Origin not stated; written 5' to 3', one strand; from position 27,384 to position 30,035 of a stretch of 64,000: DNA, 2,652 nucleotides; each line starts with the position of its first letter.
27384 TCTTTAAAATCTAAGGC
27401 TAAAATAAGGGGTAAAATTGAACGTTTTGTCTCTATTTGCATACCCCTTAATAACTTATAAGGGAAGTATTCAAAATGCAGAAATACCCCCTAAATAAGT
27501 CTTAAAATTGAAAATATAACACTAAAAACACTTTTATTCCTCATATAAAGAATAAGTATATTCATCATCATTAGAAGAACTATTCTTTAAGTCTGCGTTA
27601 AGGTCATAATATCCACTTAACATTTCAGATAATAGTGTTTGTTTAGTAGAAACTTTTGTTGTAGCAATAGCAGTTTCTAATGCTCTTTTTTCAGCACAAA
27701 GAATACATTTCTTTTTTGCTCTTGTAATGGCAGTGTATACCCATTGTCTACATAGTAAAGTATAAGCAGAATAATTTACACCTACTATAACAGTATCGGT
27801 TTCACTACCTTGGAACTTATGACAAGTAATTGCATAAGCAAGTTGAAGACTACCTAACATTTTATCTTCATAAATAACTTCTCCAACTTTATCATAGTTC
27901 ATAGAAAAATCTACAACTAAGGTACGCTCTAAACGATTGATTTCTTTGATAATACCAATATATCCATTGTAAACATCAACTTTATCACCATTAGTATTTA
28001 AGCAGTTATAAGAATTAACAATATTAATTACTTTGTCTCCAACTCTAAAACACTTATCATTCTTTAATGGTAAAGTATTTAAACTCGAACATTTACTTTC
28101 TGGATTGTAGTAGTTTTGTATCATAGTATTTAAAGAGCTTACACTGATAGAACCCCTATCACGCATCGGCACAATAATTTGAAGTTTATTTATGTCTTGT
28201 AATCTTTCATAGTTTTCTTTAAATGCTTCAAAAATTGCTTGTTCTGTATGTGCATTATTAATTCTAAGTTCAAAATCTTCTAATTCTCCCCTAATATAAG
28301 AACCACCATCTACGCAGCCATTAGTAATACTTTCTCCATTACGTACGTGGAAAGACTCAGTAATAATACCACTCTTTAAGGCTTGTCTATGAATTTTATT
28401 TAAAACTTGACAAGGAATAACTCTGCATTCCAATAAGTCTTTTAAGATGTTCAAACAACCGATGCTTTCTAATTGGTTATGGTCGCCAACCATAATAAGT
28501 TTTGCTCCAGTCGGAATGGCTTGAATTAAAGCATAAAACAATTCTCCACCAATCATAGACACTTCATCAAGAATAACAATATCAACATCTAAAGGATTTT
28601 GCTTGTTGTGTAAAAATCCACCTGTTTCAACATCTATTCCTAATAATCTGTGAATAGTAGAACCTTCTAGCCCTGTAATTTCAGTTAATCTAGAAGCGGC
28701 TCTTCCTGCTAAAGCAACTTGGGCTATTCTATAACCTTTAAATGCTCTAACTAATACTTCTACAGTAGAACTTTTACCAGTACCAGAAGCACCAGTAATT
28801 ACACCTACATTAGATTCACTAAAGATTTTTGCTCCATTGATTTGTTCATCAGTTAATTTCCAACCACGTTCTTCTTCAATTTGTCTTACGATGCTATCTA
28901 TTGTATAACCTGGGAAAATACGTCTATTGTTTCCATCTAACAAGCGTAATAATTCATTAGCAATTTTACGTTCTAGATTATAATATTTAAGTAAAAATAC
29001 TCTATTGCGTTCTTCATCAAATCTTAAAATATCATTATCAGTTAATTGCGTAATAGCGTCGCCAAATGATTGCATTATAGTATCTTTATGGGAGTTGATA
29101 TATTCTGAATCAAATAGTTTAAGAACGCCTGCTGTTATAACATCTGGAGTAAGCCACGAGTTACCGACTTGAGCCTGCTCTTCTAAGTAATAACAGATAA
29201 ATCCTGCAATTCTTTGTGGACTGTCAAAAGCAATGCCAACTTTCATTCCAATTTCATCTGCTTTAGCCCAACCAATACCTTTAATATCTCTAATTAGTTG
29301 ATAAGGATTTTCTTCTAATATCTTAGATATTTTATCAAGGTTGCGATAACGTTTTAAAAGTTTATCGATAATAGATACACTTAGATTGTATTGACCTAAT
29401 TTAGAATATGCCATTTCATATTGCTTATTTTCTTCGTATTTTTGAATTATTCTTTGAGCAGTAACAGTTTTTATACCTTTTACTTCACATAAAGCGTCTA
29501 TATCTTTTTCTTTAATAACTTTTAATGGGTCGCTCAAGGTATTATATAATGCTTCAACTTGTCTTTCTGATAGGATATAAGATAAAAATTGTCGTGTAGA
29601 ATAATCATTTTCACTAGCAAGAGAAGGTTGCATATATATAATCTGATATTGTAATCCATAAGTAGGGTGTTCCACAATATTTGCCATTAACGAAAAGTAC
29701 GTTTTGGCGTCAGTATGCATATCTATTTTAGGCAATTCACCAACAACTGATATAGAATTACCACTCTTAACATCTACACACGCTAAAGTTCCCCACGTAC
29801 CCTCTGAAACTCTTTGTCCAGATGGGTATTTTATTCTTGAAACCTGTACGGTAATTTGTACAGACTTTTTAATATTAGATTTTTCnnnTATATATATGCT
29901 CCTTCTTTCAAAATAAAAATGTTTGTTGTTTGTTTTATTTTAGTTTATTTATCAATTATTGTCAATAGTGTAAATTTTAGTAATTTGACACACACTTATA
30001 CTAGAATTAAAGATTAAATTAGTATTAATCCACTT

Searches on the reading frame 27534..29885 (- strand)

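Call 67: search_protein_families(library=pfam, proteins=[window:27534-29885:-], max_evalue=0.001)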
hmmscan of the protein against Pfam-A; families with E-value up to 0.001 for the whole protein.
window:27534-29885:- (783 aa): 9 families
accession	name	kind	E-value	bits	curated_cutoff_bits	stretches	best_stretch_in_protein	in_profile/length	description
PF13245.12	AAA_19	-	2.5e-30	105.8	25.1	1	355-476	8-133/134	AAA domain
PF13604.12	AAA_30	-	1.1e-28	100.8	27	1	344-519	2-173/191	AAA domain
PF14490.11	HHH_RecD2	-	7.4e-22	77.5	27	1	152-242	1-90/92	ATP-dependent RecD2 DNA helicase HHH domain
PF13538.12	UvrD_C_2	-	1.8e-16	60.1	27.4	1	682-729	1-51/52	UvrD-like helicase C-terminal domain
PF18335.7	SH3_13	-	2.8e-14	53.1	41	1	585-660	1-65/65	ATP-dependent RecD-like DNA helicase SH3 domain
PF01443.25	Viral_helicase1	-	4.1e-09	37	21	0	680-730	178-227/228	Viral superfamily 1 RNA helicase core domain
PF14520.12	HHH_5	-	5.1e-05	24.1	27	0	109-148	14-53/57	Helix-hairpin-helix domain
PF13086.12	AAA_11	-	0.00012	22.4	27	0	433-474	213-252/257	AAA domain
PF23139.1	OB_YrrC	-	0.00089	19.6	27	0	37-86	25-72/76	ATP-dependent DNA helicase YrrC, OB-fold domain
